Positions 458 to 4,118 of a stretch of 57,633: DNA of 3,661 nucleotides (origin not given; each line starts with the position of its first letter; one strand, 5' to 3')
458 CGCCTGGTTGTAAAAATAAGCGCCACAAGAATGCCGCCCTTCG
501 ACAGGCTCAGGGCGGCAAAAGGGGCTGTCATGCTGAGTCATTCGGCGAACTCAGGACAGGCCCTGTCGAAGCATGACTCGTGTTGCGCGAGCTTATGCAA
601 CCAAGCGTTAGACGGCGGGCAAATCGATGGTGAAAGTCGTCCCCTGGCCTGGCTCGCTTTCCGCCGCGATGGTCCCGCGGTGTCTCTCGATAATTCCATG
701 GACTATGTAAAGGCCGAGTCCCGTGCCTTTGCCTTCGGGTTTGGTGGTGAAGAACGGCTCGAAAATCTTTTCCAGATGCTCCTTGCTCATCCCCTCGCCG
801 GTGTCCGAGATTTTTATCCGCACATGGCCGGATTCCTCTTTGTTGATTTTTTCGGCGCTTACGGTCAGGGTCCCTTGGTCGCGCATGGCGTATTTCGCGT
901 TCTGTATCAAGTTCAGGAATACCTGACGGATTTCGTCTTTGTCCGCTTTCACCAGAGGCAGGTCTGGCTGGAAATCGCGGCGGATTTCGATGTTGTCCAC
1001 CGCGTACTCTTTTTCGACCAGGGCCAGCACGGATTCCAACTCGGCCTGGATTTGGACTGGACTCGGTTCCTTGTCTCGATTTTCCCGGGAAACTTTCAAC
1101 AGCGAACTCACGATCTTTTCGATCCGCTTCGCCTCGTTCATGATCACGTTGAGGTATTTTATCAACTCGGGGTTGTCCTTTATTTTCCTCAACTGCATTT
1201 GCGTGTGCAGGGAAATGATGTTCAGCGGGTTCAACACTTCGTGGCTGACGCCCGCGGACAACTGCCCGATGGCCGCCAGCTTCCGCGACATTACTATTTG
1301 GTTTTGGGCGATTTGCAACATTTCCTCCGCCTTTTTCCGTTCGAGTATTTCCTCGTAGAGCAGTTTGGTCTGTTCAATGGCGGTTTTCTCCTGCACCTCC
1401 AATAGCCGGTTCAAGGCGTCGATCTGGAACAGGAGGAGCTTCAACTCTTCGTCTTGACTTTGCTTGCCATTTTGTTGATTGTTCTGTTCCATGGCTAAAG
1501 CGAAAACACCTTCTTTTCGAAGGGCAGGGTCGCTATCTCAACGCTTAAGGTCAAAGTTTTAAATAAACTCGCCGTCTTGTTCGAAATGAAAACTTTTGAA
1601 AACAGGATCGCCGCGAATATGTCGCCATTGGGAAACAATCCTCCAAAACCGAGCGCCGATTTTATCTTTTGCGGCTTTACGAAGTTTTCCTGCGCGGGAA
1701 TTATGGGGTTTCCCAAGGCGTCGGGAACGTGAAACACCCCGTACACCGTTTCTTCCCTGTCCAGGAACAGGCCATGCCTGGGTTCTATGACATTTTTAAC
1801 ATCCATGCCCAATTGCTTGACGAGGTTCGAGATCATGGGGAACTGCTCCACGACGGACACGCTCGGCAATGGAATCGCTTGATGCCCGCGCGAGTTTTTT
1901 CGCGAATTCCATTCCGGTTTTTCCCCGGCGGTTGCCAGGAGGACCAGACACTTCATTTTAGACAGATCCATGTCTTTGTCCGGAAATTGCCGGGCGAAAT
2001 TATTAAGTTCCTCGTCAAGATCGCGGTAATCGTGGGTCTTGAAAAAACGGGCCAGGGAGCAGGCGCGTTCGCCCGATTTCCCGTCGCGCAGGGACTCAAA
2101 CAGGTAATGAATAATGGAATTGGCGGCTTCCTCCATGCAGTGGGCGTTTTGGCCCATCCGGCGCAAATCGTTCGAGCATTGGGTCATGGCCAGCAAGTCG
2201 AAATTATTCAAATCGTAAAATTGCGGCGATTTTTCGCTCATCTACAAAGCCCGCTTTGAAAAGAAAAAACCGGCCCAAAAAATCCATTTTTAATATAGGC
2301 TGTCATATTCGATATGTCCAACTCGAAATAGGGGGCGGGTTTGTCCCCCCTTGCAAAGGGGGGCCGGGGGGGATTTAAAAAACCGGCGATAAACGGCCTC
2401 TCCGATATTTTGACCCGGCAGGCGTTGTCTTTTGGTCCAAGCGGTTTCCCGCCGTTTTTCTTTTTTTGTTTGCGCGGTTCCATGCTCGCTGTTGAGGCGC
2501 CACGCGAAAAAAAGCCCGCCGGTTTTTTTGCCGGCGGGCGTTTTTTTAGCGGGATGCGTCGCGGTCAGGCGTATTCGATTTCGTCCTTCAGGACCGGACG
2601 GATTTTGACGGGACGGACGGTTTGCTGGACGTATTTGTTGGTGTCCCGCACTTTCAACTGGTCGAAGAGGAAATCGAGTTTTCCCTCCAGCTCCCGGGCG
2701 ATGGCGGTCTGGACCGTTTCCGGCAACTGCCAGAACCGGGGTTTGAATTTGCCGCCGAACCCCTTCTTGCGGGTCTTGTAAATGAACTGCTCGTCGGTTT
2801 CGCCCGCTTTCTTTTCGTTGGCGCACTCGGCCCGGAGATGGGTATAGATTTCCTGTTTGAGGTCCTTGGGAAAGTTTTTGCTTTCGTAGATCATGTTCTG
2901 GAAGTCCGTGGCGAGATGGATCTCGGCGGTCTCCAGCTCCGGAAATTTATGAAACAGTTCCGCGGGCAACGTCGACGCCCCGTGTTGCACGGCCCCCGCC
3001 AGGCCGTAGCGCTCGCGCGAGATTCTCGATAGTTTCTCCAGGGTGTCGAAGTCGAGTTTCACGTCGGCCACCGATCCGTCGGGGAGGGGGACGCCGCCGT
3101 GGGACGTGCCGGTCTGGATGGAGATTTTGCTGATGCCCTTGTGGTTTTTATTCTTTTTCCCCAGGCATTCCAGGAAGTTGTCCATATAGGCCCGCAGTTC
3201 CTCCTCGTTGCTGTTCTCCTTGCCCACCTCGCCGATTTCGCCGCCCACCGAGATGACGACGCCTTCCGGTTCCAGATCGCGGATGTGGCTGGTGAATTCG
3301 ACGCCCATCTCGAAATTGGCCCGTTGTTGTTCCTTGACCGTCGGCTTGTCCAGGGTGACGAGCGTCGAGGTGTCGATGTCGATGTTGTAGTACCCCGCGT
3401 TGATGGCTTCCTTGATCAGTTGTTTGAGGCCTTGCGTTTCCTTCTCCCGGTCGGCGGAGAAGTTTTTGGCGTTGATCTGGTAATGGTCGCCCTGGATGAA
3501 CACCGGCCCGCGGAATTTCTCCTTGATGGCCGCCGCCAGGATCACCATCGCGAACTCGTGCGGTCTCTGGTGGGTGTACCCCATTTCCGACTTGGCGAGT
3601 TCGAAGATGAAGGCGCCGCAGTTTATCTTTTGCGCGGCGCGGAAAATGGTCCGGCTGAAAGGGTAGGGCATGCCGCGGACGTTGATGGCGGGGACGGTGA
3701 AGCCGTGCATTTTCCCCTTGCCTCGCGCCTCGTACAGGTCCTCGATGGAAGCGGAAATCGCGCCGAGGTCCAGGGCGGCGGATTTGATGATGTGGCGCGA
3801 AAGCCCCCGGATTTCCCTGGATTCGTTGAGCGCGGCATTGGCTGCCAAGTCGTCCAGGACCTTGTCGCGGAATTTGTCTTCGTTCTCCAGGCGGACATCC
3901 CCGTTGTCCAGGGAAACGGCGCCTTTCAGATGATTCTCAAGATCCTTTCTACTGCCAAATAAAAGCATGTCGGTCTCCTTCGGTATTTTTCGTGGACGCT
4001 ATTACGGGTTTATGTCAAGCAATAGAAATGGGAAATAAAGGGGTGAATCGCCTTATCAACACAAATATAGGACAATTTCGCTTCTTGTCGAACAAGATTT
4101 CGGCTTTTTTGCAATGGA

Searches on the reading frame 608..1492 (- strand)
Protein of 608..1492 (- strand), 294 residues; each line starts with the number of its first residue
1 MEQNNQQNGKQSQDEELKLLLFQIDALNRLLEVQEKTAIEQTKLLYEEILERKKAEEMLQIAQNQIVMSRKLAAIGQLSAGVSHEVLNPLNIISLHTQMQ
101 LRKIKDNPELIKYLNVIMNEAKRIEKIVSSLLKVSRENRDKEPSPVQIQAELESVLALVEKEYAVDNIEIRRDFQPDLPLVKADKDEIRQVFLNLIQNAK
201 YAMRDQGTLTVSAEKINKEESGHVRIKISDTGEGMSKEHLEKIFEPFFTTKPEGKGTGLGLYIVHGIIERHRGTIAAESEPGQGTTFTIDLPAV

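Call 63: search_protein_families(library=pfam, proteins=[window:608-1492:-], max_evalue=0.00001)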
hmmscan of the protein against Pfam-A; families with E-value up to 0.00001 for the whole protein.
window:608-1492:- (294 aa): 2 families
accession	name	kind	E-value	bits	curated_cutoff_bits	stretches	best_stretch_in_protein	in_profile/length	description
PF02518.31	HATPase_c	-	1.2e-29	103.4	26.4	1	184-293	2-109/111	Histidine kinase-, DNA gyrase B-, and HSP90-like ATPase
PF00512.31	HisKA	-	2.4e-12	47.2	26.9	1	76-136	3-62/66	His Kinase A (phospho-acceptor) domain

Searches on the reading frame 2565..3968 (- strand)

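Call 63: search_protein_families(library=pfam, proteins=[window:2565-3968:-], max_evalue=0.00001)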
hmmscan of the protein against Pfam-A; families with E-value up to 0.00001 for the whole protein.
window:2565-3968:- (467 aa): 1 family
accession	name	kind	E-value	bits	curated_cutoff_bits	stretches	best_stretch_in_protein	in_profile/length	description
PF01116.26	F_bP_aldolase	-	1.4e-14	54.8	25.5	1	85-366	10-244/277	Fructose-bisphosphate aldolase class-II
